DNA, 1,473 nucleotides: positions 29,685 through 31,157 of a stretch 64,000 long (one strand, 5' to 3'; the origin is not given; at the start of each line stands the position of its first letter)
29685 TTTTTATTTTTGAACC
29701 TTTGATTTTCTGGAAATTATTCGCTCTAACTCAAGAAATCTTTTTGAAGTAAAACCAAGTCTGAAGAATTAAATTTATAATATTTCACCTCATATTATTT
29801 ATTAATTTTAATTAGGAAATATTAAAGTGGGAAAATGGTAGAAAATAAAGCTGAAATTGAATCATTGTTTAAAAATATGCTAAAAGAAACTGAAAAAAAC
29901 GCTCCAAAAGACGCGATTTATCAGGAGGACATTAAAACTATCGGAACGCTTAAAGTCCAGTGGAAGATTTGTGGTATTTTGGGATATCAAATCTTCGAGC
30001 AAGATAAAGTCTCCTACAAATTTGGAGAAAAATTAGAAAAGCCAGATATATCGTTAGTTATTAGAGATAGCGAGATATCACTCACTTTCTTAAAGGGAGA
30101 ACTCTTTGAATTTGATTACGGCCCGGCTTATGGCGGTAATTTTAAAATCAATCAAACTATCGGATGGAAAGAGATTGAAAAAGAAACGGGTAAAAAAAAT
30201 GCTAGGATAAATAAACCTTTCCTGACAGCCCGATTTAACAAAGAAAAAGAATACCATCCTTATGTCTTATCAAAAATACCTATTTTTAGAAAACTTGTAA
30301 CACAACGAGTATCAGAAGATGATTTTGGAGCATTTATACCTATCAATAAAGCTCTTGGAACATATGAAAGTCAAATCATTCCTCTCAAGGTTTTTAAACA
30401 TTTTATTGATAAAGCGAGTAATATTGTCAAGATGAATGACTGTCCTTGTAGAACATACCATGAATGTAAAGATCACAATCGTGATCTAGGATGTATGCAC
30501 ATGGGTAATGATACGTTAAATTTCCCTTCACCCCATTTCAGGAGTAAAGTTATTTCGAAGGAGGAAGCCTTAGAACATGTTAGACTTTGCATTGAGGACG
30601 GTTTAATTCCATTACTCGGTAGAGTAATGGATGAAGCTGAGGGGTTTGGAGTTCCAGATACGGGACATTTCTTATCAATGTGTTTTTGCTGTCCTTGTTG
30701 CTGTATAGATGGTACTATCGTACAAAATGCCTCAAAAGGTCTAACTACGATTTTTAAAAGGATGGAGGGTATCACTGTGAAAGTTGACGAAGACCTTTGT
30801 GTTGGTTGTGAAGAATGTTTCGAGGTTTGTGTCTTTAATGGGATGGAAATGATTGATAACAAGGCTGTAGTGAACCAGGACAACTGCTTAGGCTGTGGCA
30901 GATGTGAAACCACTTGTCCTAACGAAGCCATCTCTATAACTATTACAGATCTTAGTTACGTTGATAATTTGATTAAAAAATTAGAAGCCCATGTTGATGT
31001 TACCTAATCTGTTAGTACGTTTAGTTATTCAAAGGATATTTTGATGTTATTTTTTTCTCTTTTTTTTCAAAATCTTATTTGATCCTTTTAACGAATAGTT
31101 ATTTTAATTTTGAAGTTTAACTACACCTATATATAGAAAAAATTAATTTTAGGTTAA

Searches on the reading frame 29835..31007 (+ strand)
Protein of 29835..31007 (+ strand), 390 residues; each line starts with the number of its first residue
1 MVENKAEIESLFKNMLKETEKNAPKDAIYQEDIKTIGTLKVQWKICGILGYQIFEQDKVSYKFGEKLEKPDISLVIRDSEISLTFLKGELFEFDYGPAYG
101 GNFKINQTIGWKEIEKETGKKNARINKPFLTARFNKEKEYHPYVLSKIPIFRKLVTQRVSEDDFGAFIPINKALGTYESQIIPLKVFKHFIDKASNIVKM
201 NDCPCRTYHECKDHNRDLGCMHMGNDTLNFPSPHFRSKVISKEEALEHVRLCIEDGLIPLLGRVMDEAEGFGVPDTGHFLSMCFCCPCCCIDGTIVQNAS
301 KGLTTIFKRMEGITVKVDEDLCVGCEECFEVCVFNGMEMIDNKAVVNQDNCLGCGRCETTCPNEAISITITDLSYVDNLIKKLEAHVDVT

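Call 4: search_protein_families(library=pfam, proteins=[window:29835-31007:+], max_evalue=0.1)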
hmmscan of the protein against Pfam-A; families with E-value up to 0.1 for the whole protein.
window:29835-31007:+ (390 aa): 12 families
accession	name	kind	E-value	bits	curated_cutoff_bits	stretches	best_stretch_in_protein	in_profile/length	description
PF12837.12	Fer4_6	-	1.2e-12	47.5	25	2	344-366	2-24/24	4Fe-4S binding domain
PF00037.32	Fer4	-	6.6e-11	42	21.1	2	345-367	2-24/24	4Fe-4S binding domain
PF14697.11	Fer4_21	-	2.7e-10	40.7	35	2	316-367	2-58/59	4Fe-4S dicluster domain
PF12797.12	Fer4_2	-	1.9e-07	31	24.5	2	345-362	4-21/22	4Fe-4S binding domain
PF13237.11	Fer4_10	-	4.5e-07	30.1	25.5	1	315-362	2-53/53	4Fe-4S dicluster domain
PF13187.11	Fer4_9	-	1.1e-05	25.8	27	1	322-366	2-52/52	4Fe-4S dicluster domain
PF25160.1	LdpA_Fe-S-bd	-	1.1e-05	25.6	27.6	1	340-367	18-44/49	LdpA Fe-S cluster-binding domain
PF12838.12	Fer4_7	-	2.6e-05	25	27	1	322-365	2-52/52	4Fe-4S dicluster domain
PF12800.12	Fer4_4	-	0.018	15.8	24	1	349-363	2-16/17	4Fe-4S binding domain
PF13484.11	Fer4_16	-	0.02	16.1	30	1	350-367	1-18/66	4Fe-4S double cluster binding domain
PF17179.9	Fer4_22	-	0.022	16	27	1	344-364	74-94/95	4Fe-4S dicluster domain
PF12798.12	Fer4_3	-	0.029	15.6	27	1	351-365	1-15/15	4Fe-4S binding domain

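Call 41: search_protein_families(library=ncbifam, proteins=[window:29835-31007:+], max_evalue=0.001)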
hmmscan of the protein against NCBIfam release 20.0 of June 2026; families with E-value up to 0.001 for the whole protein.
window:29835-31007:+ (390 aa): 43 families (the best 25 are shown)
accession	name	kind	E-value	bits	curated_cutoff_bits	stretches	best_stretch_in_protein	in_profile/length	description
NF040770.1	hetero_SS_HdrA2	exception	1.3e-12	46.6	1100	1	308-380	565-637/777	CoB-CoM heterodisulfide reductase HdrA2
NF040864.1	HgcB_ferredoxin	equivalog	4.5e-11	42.4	99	1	313-369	7-64/93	mercury methylation ferredoxin HgcB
NF041891.1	hdrA_Methbact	equivalog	4.1e-09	35.2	1300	1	310-369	562-621/762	ferredoxin:CoB-CoM heterodisulfide reductase subunit HdrA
TIGR04105.1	FeFe_hydrog_B1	subfamily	9.3e-09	34.5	450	1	320-367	111-160/462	monomeric [FeFe] hydrogenase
NF045874.1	Vhu_polyferre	exception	1.7e-08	33.6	600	1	277-369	87-177/381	F420-non-reducing hydrogenase associated-polyferredoxin VhuB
NF043069.1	T4HPD_activ_SAM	equivalog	1.8e-08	34.1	425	1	315-384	46-114/299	trans-4-hydroxy-L-proline dehydratase activase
TIGR04395.1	cutC_activ_rSAM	equivalog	2.4e-08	33.6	360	1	314-384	48-120/309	choline TMA-lyase-activating enzyme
TIGR02700.1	flavo_MJ0208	hypoth_equivalog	5.3e-08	32.4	251.35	1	315-367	143-195/234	dihydromethanopterin reductase (acceptor)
NF042909.1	FMH_DH_FwdF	exception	6.2e-08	32.1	375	1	304-376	242-321/336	tungsten-dependent formylmethanofuran dehydrogenase subunit FwdF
NF005503.0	PRK07118.1-2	equivalog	1.1e-07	31.4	252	1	322-369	140-187/292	RnfABCDGE type electron transport complex subunit B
TIGR02936.1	fdxN_nitrog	equivalog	1.2e-07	31.8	80.55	0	346-369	18-41/91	ferredoxin III, nif-specific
NF058577.1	FdxA_fam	equivalog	2.5e-07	30.8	65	1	319-365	6-52/52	4Fe-4S ferredoxin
TIGR03294.1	FrhG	equivalog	2.8e-07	30.5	245.5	1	316-364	170-218/228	coenzyme F420 hydrogenase subunit gamma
TIGR01971.1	NuoI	subfamily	1.1e-06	28.3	113.05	1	303-369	25-101/121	NADH-quinone oxidoreductase, chain I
NF038196.1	ferrodoxin_EFR1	subfamily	1.8e-06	28.1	75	1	301-368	164-231/242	EFR1 family ferrodoxin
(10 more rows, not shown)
